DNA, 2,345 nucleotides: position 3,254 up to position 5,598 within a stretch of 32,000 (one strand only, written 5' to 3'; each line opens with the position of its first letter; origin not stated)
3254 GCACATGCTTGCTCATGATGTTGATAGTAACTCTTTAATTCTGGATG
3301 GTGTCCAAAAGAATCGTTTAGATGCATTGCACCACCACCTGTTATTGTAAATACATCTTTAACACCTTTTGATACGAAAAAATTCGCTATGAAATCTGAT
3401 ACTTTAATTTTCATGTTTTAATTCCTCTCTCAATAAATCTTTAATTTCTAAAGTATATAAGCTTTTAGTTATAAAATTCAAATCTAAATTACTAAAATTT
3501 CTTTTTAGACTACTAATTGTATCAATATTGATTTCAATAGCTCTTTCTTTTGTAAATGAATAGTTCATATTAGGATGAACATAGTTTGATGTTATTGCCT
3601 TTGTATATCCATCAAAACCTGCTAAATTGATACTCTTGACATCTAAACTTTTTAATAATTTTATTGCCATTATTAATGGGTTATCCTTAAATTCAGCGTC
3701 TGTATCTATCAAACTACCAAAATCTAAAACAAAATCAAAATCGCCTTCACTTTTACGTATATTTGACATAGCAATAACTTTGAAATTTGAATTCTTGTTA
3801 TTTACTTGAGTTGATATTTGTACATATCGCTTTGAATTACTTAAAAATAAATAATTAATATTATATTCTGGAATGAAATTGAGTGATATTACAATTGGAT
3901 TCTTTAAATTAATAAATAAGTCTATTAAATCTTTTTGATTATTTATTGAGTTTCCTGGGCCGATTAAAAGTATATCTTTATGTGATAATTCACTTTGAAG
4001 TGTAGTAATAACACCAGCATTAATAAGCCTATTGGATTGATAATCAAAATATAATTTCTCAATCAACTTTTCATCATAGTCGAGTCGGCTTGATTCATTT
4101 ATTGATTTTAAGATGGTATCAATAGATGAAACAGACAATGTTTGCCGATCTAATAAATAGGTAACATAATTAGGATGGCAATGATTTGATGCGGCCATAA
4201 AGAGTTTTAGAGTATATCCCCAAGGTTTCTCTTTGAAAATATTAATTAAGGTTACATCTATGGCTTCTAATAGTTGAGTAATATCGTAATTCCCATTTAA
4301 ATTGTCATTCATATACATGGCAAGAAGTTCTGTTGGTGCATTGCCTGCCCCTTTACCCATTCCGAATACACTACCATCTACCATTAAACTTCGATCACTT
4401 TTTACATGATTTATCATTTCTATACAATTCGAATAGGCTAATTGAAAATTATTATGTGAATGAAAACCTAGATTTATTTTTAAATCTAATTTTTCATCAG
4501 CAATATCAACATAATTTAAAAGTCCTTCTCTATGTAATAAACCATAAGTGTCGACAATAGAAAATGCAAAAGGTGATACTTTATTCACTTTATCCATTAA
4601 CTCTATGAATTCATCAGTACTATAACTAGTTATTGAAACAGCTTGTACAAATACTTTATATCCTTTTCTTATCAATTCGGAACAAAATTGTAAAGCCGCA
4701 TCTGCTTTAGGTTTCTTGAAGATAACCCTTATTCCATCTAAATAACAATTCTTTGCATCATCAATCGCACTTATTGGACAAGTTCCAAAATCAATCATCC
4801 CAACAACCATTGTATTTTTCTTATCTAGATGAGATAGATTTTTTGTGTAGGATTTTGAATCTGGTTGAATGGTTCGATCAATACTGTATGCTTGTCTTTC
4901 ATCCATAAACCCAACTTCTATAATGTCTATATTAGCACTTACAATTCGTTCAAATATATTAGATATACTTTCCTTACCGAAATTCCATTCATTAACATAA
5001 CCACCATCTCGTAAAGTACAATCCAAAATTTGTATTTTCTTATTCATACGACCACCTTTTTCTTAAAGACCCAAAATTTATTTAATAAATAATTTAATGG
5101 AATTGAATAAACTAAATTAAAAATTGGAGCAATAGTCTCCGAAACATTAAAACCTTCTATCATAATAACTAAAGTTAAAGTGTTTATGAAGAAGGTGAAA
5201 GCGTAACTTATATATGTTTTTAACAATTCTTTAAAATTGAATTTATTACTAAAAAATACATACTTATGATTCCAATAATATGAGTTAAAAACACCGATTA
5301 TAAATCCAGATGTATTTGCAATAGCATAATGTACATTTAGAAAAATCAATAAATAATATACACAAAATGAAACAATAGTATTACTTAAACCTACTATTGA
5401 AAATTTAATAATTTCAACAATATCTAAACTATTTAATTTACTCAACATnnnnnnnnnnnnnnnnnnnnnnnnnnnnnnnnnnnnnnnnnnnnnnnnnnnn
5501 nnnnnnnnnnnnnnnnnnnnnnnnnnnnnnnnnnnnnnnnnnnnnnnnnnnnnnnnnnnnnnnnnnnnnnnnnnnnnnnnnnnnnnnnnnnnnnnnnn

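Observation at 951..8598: The CDP-3,6-dideoxyhexose core (rfbF-rfbG-rfbH) shares an operon with a YerE-like ThDP enzyme and a reductase, predicting a branched-chain yersiniose-type CDP-sugar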

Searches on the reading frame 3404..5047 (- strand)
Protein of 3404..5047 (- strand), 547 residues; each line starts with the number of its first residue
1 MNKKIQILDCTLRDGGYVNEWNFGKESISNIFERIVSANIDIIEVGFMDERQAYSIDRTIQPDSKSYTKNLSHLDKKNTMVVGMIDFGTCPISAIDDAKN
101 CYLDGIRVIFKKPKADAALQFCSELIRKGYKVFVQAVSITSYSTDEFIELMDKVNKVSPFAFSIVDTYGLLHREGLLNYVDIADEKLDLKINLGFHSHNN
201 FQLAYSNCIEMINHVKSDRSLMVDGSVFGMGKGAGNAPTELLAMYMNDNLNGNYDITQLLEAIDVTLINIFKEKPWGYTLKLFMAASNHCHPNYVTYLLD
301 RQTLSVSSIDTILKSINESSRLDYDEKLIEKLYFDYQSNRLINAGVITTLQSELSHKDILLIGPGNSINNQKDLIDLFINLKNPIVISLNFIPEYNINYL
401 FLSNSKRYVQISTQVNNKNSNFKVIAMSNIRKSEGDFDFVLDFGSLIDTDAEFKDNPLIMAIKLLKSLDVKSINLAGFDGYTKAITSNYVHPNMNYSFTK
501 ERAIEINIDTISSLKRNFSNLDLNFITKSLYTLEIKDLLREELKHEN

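Call 3: search_protein_families(library=pfam, proteins=[window:3404-5047:-], max_evalue=0.01)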
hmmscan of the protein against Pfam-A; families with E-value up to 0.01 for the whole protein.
window:3404-5047:- (547 aa): 1 family
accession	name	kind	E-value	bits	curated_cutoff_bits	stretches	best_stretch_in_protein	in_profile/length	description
PF00682.25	HMGL-like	-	1.2e-19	71.1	29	2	131-263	128-257/260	HMGL-like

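Call 4: search_protein_families(library=ncbifam, proteins=[window:3404-5047:-], max_evalue=0.01)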
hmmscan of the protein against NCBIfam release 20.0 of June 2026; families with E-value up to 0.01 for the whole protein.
window:3404-5047:- (547 aa): 16 families
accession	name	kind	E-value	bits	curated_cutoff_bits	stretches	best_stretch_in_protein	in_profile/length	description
NF006049.0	PRK08195.1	subfamily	6.3e-28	97.8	229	1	2-270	5-270/344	4-hyroxy-2-oxovalerate/4-hydroxy-2-oxopentanoic acid aldolase,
TIGR03217.1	4OH_2_O_val_ald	equivalog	1.8e-23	83.3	286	1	3-266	1-261/334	4-hydroxy-2-oxovalerate aldolase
TIGR02660.1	nifV_homocitr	equivalog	2.8e-12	46.6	462.9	1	5-257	2-248/365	homocitrate synthase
TIGR02090.1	LEU1_arch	subfamily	2e-11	43.7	484.75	1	5-247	1-237/363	isopropylmalate/citramalate/homocitrate synthases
NF042433.1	CitmalDyn_Leptosp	equivalog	6.2e-11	41.5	950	1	142-272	154-279/514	(R)-citramalate synthase CimA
NF002085.0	PRK00915.1-2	subfamily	1.6e-10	40.4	517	1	2-254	11-257/504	2-isopropylmalate synthase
NF002088.0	PRK00915.1-5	equivalog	5.2e-08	31.8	697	1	155-246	158-247/514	2-isopropylmalate synthase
NF002086.0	PRK00915.1-3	equivalog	9.2e-08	31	532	1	161-247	167-251/516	2-isopropylmalate synthase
TIGR02146.1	LysS_fung_arch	equivalog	1.4e-07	31.1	413.55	1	7-246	1-235/344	homocitrate synthase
TIGR00973.1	leuA_bact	equivalog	7.5e-07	28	598.7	0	190-247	193-246/494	2-isopropylmalate synthase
NF041069.1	IPMS_Sufob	equivalog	5.5e-06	25.9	600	0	165-252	162-244/371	isopropylmalate synthase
NF042434.1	IPMS_Lepto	equivalog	3.5e-05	22.9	500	1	2-49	3-50/374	2-isopropylmalate synthase LeuA2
NF002084.0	PRK00915.1-1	equivalog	4.2e-05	22.3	748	0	192-247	198-249/523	2-isopropylmalate synthase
NF002087.0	PRK00915.1-4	equivalog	4.9e-05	22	729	0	190-247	198-251/516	2-isopropylmalate synthase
NF006761.0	PRK09282.1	domain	0.0025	16.3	402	1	142-262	151-266/591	pyruvate carboxylase subunit B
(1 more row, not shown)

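Call 9: search_solved_structures(query=window:3404-5047:-, max_evalue=0.01)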
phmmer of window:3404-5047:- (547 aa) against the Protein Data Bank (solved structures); distinct sequences matched with E-value up to 0.01: 8.
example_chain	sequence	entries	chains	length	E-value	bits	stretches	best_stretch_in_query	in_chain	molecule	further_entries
3dxi_A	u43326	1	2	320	1.7e-23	86.5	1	5-317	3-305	Putative aldolase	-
1nvm_A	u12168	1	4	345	1.7e-10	43.6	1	2-267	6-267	4-hydroxy-2-oxovalerate aldolase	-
8ih7_A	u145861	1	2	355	2.1e-10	43.3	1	3-276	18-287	4-hydroxy-2-oxovalerate aldolase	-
4lrs_A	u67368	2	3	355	2.1e-09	40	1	4-277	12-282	4-hydroxy-2-oxovalerate aldolase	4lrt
3ble_A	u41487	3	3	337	2.2e-09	39.9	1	3-273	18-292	Citramalate synthase from Leptospira interrogans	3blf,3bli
4jn6_A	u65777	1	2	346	2.8e-08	36.3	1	5-243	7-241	4-hydroxy-2-oxovalerate aldolase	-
4ov4_A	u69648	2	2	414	0.00061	22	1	3-255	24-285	2-isopropylmalate synthase | isopropylmalate synthase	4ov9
3ewb_X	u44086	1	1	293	0.0021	20.2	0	3-48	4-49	2-isopropylmalate synthase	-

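Call 50: find_homologous_proteins(query=window:3404-5047:-, max_evalue=1e-10)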
Query window:3404-5047:- (547 aa): 7498 proteins with E <= 1e-10 among 8000 candidates; the best 120 are listed.
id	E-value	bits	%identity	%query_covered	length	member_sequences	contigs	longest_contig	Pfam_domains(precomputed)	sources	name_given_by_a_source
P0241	0.0e+0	1208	100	100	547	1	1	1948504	PF00682.26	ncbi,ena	-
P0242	8.4e-291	983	79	99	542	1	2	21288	PF00682.26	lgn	-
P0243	6.8e-191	654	54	97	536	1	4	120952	PF00682.26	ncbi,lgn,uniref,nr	ncbi:aldolase catalytic domain-containing protein [Desulfosporosinus metallidurans]|uniref:4-hydroxy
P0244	9.3e-190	650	54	96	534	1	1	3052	PF00682.26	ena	-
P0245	3.2e-187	642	53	98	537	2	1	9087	PF00682.26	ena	-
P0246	4.4e-187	641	53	98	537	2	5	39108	PF00682.26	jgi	jgi:4-hydroxy 2-oxovalerate aldolase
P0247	3.1e-185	635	53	97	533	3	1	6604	PF00682.26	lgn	-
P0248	4.4e-185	635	53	97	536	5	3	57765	PF00682.26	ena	-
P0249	4.9e-185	634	54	97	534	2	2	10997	PF00682.26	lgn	-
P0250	2.3e-184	632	53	97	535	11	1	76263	PF00682.26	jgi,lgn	-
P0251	2.8e-184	632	53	96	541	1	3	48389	PF00682.26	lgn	-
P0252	1.4e-183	630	52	97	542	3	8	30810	PF00682.26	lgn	-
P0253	3.9e-183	628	53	97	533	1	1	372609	PF00682.26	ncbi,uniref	ncbi:aldolase catalytic domain-containing protein [Lysinibacillus sp. NPDC097214]|uniref:aldolase ca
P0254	1.3e-182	626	54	97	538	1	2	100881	PF00682.26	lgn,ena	-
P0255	1.4e-182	626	52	97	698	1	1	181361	PF00682.26,PF04138.21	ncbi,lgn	-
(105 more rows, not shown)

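Call 58: predict_structure(alignment_id=A1)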
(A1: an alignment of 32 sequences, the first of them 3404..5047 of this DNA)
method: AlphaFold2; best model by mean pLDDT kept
length: 547 residues; sequences in the alignment: 32
mean_pLDDT: 86.3   pTM: 0.82
mean pLDDT of the five models: 86.3, 83.1, 83.0, 82.3, 81.6
residues with pLDDT >= 90: 283; 70-90: 198; 50-70: 62; < 50: 4
segments of 3 or more residues with pLDDT < 50: none
pLDDT, mean of each block of 10 residues (from residue 1): 82 67 80 93 94 90 94 92 95 96 96 95 98 89 93 97 82 83 95 86 87 89 89 76 93 91 73 67 87 91 85 91 93 80 76 95 92 93 94 90 86 74 87 81 85 89 93 93 69 68 86 89 89 66 52
secondary structure, 60 per line:
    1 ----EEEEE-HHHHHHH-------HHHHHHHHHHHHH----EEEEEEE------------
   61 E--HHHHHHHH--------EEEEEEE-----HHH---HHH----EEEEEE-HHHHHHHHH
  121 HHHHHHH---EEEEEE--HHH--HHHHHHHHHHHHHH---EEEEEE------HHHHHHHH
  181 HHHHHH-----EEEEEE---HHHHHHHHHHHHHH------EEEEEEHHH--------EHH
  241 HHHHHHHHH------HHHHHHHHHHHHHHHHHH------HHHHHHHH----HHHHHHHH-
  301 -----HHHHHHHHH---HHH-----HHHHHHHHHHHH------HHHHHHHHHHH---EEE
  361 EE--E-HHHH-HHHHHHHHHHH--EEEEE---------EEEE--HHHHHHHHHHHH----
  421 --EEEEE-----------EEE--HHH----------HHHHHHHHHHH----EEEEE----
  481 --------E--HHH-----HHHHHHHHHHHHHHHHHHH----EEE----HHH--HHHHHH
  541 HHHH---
elements in order: E5-9 H11-17 H25-37 E42-48 H64-71 E80-86 E105-110 H112-127 E131-136 H144-157 E161-166 H173-186 E192-197 H201-214 E221-226 H239-249 H256-273 H280-287 H292-299 H306-314 H326-337 H344-354 E358-362 H367-370 H372-382 E385-389 E399-402 H405-416 E423-427 E439-441 H457-467 E472-476 H500-518 E523-525 H535-544

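Call 60: fold_search(model_id=the predicted structure, library=pdb)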
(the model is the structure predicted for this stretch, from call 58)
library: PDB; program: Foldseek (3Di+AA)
matches with E <= 10: 1758; with E <= 0.001: 157
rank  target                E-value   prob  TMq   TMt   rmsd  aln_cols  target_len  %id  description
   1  4jn6_C                2.2e-14  1.00  0.44  0.69  13.2       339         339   17  Crystal Structure of the Aldolase-Dehydrogenase Complex from Mycobacterium tuberculosis HRv37 (released 2013-05-08)
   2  4lrt_C                3.3e-14  1.00  0.44  0.70  12.9       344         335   17  Crystal and solution structures of the bifunctional enzyme (Aldolase/Aldehyde dehydrogenase) from Thermomonospora curv (released 2013-09-04)
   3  4lrs_A                7.4e-14  1.00  0.45  0.70  13.1       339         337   17  Crystal and solution structures of the bifunctional enzyme (Aldolase/Aldehyde dehydrogenase) from Thermomonospora curv (released 2013-09-04)
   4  4jn6_A                1.0e-13  1.00  0.43  0.68  13.9       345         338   16  Crystal Structure of the Aldolase-Dehydrogenase Complex from Mycobacterium tuberculosis HRv37 (released 2013-05-08)
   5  4lrt_A                1.2e-13  1.00  0.44  0.69  13.0       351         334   17  Crystal and solution structures of the bifunctional enzyme (Aldolase/Aldehyde dehydrogenase) from Thermomonospora curv (released 2013-09-04)
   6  1nvm_C                2.1e-13  1.00  0.43  0.68  14.0       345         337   18  Crystal structure of a bifunctional aldolase-dehydrogenase : sequestering a reactive and volatile intermediate (released 2003-06-17)
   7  3dxi_A                4.2e-13  1.00  0.42  0.74   9.8       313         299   25  Crystal structure of the N-terminal domain of a putative aldolase (BVU_2661) from Bacteroides vulgatus (released 2008-08-26)
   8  8ih7_C                8.4e-13  1.00  0.43  0.67  14.0       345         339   20  AmnG-AmnH complex (released 2024-02-28)
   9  1nvm_A                8.4e-13  1.00  0.43  0.67  13.7       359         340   18  Crystal structure of a bifunctional aldolase-dehydrogenase : sequestering a reactive and volatile intermediate (released 2003-06-17)
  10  1nvm_G                9.9e-13  1.00  0.43  0.68  14.0       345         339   18  Crystal structure of a bifunctional aldolase-dehydrogenase : sequestering a reactive and volatile intermediate (released 2003-06-17)
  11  1nvm_E                1.5e-12  1.00  0.43  0.68  13.7       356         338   17  Crystal structure of a bifunctional aldolase-dehydrogenase : sequestering a reactive and volatile intermediate (released 2003-06-17)
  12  8ih7_A                2.9e-12  1.00  0.43  0.67  14.0       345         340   20  AmnG-AmnH complex (released 2024-02-28)
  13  6e1j_B                4.0e-12  1.00  0.43  0.56  12.6       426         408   15  Crystal Structure of Methylthioalkylmalate Synthase (BjuMAM1.1) from Brassica juncea (released 2019-05-08)
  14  6e1j_A                1.5e-11  1.00  0.43  0.56  10.1       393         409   16  Crystal Structure of Methylthioalkylmalate Synthase (BjuMAM1.1) from Brassica juncea (released 2019-05-08)
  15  3mi3_A                2.0e-11  1.00  0.40  0.58   9.0       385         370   16  Homocitrate Synthase Lys4 bound to Lysine (released 2010-04-28)
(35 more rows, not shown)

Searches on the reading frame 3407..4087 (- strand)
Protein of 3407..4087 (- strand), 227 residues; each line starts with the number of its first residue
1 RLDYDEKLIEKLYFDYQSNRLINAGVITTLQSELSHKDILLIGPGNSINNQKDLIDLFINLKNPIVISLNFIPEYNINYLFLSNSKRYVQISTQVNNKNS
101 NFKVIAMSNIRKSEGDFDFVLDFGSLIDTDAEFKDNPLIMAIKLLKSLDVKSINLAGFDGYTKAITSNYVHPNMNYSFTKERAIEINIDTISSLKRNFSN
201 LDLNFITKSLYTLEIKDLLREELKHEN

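Call 65: predict_structure(alignment_id=A2)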
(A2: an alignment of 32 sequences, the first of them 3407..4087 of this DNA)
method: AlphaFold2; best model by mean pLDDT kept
length: 227 residues; sequences in the alignment: 32
mean_pLDDT: 83.6   pTM: 0.82
mean pLDDT of the five models: 83.6, 81.9, 81.4, 81.0, 79.5
residues with pLDDT >= 90: 117; 70-90: 70; 50-70: 25; < 50: 15
segments of 3 or more residues with pLDDT < 50: 164-176
pLDDT, mean of each block of 10 residues (from residue 1): 72 74 82 97 93 96 97 93 86 77 89 75 89 92 96 95 52 51 87 93 93 75 64
secondary structure, 60 per line:
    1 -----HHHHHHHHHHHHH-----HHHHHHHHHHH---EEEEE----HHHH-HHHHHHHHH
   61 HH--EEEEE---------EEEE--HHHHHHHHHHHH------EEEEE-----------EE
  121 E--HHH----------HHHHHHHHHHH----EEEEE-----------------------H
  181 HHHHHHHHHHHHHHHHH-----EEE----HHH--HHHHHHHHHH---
elements in order: H6-18 H24-34 E38-42 H47-50 H52-62 E65-69 E79-82 H85-96 E103-107 E119-121 H137-147 E152-156 H180-197 E203-205 H215-224

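Call 69: fold_search(model_id=the predicted structure, library=pdb)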
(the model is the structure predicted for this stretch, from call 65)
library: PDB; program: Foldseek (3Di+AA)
matches with E <= 10: 1409; with E <= 0.001: 3
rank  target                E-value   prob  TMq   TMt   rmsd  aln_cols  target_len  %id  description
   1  9hmz_G                2.0e-04  1.00  0.42  0.30  10.0       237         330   12  Structure of Corynebacterium glutamicum SteA, a cell division regulator (released 2025-07-30)
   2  1viv_B                3.9e-04  0.99  0.31  0.37   8.9       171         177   14  Crystal structure of a hypothetical protein (released 2003-12-30)
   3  8sd5_C                5.4e-04  1.00  0.47  0.50   5.8       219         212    9  Crystal structure of HPPK from Methanocaldococcus jannaschii (released 2024-07-03)
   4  1viv_A                1.4e-03  0.95  0.28  0.32   9.4       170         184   16  Crystal structure of a hypothetical protein (released 2003-12-30)
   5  9hmz_A                1.5e-03  1.00  0.42  0.30   6.8       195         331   13  Structure of Corynebacterium glutamicum SteA, a cell division regulator (released 2025-07-30)
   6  9hmz_D                1.8e-03  1.00  0.43  0.31   9.8       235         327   13  Structure of Corynebacterium glutamicum SteA, a cell division regulator (released 2025-07-30)
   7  1vim_B                1.9e-03  0.96  0.29  0.33   8.7       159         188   13  Crystal structure of an hypothetical protein (released 2003-12-30)
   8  8sd5_A                2.3e-03  0.97  0.37  0.38   8.5       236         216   13  Crystal structure of HPPK from Methanocaldococcus jannaschii (released 2024-07-03)
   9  1vim_C                2.3e-03  0.96  0.29  0.32   9.1       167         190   12  Crystal structure of an hypothetical protein (released 2003-12-30)
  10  1m3s_B                2.8e-03  0.94  0.29  0.33   9.4       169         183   14  Crystal structure of YckF from Bacillus subtilis (released 2003-01-21)
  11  9hmy                  3.2e-03  0.99  0.41  0.30  10.0       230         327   10  Structure of Mycobacterium tuberculosis SteA (Rv1697), a cell division regulator (released 2025-07-30)
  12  1m3s_A                3.4e-03  0.91  0.27  0.32   9.9       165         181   14  Crystal structure of YckF from Bacillus subtilis (released 2003-01-21)
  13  3lu1_B                3.4e-03  0.57  0.25  0.18  11.9       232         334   12  Crystal Structure Analysis of WbgU: a UDP-GalNAc 4-epimerase (released 2010-07-21)
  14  2fmu                  4.4e-03  0.21  0.18  0.18  13.8       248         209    7  Crystal structure of a tat-interacting protein homologue (htatip2, aw111545, cc3, tip30) from mus musculus at 2.30 A res (released 2006-02-28)
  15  1sb9                  4.7e-03  0.47  0.26  0.19  12.4       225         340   14  Crystal structure of Pseudomonas aeruginosa UDP-N-acetylglucosamine 4-epimerase complexed with UDP-glucose (released 2004-05-25)
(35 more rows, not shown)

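Call 70: search_protein_families(library=pfam, alignment_id=A2, max_evalue=5)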
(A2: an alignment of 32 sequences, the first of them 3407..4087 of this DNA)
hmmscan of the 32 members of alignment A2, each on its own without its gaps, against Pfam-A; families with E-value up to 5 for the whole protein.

A. member 1, window:3407-4087:- (227 aa): 1 family
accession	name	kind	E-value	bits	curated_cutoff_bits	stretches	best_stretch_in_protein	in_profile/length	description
PF17011.10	DUF5093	-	0.0036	18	27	1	94-154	38-97/131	Domain of unknown function (DUF5093)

B. families by the number of members that match (of 32 scanned): 21 families
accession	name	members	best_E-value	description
PF00682.25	HMGL-like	31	1.5e-24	HMGL-like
PF18631.6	Cucumopine_C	16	0.0015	Cucumopine synthase C-terminal helical bundle domain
PF06106.16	SAUGI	11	0.00069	S. aureus uracil DNA glycosylase inhibitor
PF21996.1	HisZ-like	8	0.015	Histidyl-tRNA synthetase HisZ, C-terminal domain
PF08759.17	GT-D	2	0.0015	Glycosyltransferase GT-D fold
PF22999.2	LTN1_E3_ligase_6th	2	0.039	LTN1 family HEAT repeat region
PF17011.10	DUF5093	1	0.0036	Domain of unknown function (DUF5093)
PF01973.23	MptE-like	1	0.0076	6-hydroxymethylpterin diphosphokinase MptE-like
PF23905.1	DUF7247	1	0.022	Domain of unknown function (DUF7247)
PF07346.16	DUF1477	1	0.031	Protein of unknown function (DUF1477)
PF11185.13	DUF2971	1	0.032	Protein of unknown function (DUF2971)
PF04371.20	PAD_porph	1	0.042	Porphyromonas-type peptidyl-arginine deiminase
PF01512.22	Complex1_51K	1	0.07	Nuo51 FMN-binding domain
PF03850.20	Tfb4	1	0.087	Transcription factor Tfb4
PF13529.12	Peptidase_C39_2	1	0.097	Peptidase_C39 like family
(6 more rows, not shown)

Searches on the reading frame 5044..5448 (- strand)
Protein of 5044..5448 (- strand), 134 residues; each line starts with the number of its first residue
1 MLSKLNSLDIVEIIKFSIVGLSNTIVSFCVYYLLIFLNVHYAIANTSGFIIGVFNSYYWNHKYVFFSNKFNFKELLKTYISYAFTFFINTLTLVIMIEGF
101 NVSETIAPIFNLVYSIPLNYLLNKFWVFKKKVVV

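Call 3: search_protein_families(library=pfam, proteins=[window:5044-5448:-], max_evalue=0.01)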
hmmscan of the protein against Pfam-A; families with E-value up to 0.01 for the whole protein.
window:5044-5448:- (134 aa): 1 family
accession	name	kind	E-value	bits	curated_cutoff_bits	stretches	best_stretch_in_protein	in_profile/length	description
PF04138.20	GtrA_DPMS_TM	-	5.8e-23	81.8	26.1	1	15-128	1-117/117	GtrA/DPMS, transmembrane domain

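Call 4: search_protein_families(library=ncbifam, proteins=[window:5044-5448:-], max_evalue=0.01)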
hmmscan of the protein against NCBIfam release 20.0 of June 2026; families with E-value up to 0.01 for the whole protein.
window:5044-5448:- (134 aa): 0 families
